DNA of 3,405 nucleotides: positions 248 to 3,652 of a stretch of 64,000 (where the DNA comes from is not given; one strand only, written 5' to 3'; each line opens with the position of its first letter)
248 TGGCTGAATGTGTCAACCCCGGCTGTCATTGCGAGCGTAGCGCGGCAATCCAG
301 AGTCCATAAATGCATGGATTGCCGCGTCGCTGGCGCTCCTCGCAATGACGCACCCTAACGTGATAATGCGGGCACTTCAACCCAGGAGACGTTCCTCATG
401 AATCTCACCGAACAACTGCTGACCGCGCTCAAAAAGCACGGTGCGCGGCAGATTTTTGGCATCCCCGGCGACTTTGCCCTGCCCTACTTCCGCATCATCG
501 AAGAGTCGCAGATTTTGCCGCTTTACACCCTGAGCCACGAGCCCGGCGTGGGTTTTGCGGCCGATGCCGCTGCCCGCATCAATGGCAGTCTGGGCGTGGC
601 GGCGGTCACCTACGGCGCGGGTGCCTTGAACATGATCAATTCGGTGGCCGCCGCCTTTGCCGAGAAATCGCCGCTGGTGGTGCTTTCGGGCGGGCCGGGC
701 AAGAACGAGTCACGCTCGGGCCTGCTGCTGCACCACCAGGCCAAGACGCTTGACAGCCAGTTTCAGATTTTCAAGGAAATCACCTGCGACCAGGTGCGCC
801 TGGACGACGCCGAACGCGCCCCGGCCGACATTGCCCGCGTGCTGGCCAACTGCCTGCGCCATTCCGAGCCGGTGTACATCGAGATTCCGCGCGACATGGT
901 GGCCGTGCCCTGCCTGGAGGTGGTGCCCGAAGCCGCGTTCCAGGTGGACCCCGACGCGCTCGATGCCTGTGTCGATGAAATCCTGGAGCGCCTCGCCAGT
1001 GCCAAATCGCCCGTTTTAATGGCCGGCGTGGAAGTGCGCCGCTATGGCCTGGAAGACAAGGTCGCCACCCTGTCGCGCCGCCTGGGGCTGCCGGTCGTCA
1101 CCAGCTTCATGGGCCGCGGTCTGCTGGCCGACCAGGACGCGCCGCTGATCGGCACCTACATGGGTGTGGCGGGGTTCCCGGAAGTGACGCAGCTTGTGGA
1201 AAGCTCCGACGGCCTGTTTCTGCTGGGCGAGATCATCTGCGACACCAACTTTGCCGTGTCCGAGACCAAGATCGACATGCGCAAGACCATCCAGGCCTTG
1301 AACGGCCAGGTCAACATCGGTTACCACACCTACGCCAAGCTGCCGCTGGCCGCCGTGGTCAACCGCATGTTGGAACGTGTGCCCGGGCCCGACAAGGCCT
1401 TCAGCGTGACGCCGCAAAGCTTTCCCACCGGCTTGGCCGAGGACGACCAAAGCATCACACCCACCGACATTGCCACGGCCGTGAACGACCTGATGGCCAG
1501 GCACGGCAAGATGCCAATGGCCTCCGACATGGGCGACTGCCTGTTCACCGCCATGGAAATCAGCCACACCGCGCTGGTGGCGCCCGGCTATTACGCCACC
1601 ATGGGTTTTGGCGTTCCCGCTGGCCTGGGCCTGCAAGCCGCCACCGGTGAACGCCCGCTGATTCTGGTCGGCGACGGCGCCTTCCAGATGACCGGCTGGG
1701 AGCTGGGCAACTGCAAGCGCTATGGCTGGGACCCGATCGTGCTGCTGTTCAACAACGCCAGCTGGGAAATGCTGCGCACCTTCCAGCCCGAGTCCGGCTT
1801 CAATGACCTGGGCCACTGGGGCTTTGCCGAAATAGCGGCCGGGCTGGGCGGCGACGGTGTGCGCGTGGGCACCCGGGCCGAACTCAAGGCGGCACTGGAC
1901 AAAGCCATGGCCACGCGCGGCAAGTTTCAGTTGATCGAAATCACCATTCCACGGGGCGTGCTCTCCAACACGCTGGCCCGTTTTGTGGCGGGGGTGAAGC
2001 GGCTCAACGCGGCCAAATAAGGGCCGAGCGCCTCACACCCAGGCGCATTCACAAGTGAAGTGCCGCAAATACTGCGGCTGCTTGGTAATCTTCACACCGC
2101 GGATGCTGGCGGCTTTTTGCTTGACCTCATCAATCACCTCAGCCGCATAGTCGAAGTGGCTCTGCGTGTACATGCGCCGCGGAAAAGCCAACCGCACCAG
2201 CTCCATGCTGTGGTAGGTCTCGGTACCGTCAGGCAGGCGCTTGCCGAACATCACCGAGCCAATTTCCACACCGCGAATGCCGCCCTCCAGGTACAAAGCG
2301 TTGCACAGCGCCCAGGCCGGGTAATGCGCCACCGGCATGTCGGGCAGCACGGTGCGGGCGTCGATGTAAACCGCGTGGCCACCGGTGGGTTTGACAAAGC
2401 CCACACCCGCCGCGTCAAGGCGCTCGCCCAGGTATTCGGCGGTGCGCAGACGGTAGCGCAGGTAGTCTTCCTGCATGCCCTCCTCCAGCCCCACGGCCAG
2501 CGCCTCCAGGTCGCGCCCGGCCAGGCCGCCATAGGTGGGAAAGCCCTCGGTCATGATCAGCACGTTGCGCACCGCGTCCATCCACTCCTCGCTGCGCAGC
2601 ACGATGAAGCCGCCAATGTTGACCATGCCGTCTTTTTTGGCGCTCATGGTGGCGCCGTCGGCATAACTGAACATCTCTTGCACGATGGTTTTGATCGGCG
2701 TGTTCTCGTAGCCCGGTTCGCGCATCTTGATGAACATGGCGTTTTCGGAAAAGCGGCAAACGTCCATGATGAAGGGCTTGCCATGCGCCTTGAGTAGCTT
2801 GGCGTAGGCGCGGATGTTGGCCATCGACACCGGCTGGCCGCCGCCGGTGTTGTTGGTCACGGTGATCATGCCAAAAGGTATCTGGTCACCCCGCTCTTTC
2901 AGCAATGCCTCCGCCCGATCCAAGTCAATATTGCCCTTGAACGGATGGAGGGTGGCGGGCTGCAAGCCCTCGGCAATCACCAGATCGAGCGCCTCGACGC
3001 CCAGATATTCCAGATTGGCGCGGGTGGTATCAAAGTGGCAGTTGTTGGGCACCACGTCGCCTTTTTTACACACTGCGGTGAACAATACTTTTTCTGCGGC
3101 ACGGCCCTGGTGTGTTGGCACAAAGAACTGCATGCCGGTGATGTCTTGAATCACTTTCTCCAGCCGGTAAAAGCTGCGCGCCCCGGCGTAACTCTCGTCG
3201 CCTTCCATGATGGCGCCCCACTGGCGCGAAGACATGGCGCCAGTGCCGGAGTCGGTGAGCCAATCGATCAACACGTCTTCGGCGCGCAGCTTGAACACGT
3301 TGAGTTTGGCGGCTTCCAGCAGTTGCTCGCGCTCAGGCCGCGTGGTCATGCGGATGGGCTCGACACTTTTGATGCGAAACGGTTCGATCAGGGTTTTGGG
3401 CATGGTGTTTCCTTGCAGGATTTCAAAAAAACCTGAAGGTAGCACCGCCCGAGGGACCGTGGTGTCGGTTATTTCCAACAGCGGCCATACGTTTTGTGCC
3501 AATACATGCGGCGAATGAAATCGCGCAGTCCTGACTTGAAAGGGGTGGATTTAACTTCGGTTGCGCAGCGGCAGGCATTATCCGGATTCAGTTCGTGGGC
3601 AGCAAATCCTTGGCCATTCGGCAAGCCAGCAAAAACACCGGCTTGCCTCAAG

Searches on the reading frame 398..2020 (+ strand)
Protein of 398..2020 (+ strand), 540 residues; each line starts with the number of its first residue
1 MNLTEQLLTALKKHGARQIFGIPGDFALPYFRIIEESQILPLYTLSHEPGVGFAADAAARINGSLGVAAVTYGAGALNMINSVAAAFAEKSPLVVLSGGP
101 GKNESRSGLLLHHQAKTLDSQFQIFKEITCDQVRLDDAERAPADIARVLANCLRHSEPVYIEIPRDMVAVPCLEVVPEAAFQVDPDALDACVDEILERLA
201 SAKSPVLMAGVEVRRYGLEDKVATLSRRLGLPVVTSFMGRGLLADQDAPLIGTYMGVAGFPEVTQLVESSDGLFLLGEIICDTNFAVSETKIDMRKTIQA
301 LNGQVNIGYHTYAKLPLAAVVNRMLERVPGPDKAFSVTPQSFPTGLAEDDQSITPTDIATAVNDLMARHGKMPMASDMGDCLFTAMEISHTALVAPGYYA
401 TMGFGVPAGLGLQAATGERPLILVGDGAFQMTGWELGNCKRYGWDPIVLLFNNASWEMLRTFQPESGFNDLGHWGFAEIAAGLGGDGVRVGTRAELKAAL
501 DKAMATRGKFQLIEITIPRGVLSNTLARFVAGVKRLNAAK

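Call 5: search_protein_families(library=pfam, proteins=[window:398-2020:+])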
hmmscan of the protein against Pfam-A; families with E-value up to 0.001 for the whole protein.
window:398-2020:+ (540 aa): 3 families
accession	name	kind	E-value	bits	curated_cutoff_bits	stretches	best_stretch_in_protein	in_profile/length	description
PF02776.23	TPP_enzyme_N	-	2.7e-28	98.5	26.8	1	1-116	1-111/119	Thiamine pyrophosphate enzyme, N-terminal TPP binding domain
PF02775.26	TPP_enzyme_C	-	6.6e-26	91.3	21.9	1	391-514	19-150/151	Thiamine pyrophosphate enzyme, C-terminal TPP binding domain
PF00205.28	TPP_enzyme_M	-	1.2e-21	77.3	30.4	1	192-327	1-136/137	Thiamine pyrophosphate enzyme, central domain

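Call 6: search_protein_families(library=ncbifam, proteins=[window:398-2020:+])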
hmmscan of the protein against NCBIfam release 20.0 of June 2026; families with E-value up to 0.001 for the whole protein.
window:398-2020:+ (540 aa): 51 families (the best 25 are shown)
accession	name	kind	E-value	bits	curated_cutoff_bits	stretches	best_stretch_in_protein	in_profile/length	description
TIGR03394.1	indol_phenyl_DC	equivalog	1.7e-269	895.2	554.5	1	2-532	1-535/535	indolepyruvate/phenylpyruvate decarboxylase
TIGR03393.1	indolpyr_decarb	equivalog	2.8e-58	197.9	946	1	4-524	4-533/539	indolepyruvate decarboxylase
NF005712.0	PRK07524.1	subfamily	4.7e-53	180.4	500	1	3-516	5-528/536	5-guanidino-2-oxopentanoate decarboxylase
NF006052.0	PRK08199.1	subfamily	1.1e-48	165.9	539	2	6-328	13-332/559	thiamine pyrophosphate protein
NF006187.0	PRK08322.1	equivalog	7.8e-45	153.3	509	1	2-517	3-528/548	acetolactate synthase large subunit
NF005713.0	PRK07525.1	subfamily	1.2e-44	152.7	620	2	2-277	7-274/592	sulfoacetaldehyde acetyltransferase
TIGR00118.1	acolac_lg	equivalog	1.9e-44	152.1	538.35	1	4-518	4-535/557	biosynthetic-type acetolactate synthase large subunit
NF006122.0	PRK08266.1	subfamily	1.8e-42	145.6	571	1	5-522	8-529/543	hypothetical protein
TIGR03457.1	sulphoacet_xsc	equivalog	2.4e-41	141.8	676.4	2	3-277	4-270/579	sulfoacetaldehyde acetyltransferase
NF004919.0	PRK06276.1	equivalog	2e-38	132.1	866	1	4-517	4-538/582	acetolactate synthase large subunit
NF005651.0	PRK07418.1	subfamily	1.3e-36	126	942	2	5-273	23-294/617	acetolactate synthase large subunit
NF005040.0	PRK06457.1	equivalog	2.4e-36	125.2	788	1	5-515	6-517/549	pyruvate dehydrogenase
NF005584.0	PRK07282.1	equivalog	1.1e-35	123.2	970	2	6-258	15-265/566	acetolactate synthase large subunit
NF005860.0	PRK07789.1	equivalog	1.6e-35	122.5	881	2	5-282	38-313/615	acetolactate synthase large subunit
NF006378.0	PRK08617.1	equivalog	2.5e-35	121.9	510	2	6-248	13-250/556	acetolactate synthase AlsS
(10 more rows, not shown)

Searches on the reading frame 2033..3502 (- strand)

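Call 5: search_protein_families(library=pfam, proteins=[window:2033-3502:-])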
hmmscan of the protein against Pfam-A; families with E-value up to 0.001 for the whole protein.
window:2033-3502:- (489 aa): 1 family
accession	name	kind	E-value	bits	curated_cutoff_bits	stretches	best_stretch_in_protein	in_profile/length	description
PF01212.27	Beta_elim_lyase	-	8.2e-71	239.1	27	1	80-455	1-287/288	Beta-eliminating lyase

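Call 6: search_protein_families(library=ncbifam, proteins=[window:2033-3502:-])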
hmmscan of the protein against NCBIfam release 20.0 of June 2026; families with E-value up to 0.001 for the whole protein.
window:2033-3502:- (489 aa): 4 families
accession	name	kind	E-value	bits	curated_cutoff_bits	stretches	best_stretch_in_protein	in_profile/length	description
NF009709.0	PRK13238.1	subfamily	1.6e-200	666.8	285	1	35-487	4-459/463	tryptophanase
NF053783.1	TphnTnaApg1401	equivalog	1.6e-171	571.3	750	1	39-485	6-453/457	tryptophanase TnaA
TIGR02618.1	tyr_phenol_ly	equivalog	8.9e-153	509.4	720.7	1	40-484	2-447/450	tyrosine phenol-lyase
TIGR02617.1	tnaA_trp_ase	equivalog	7e-147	490.2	825.8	1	36-484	1-462/467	tryptophanase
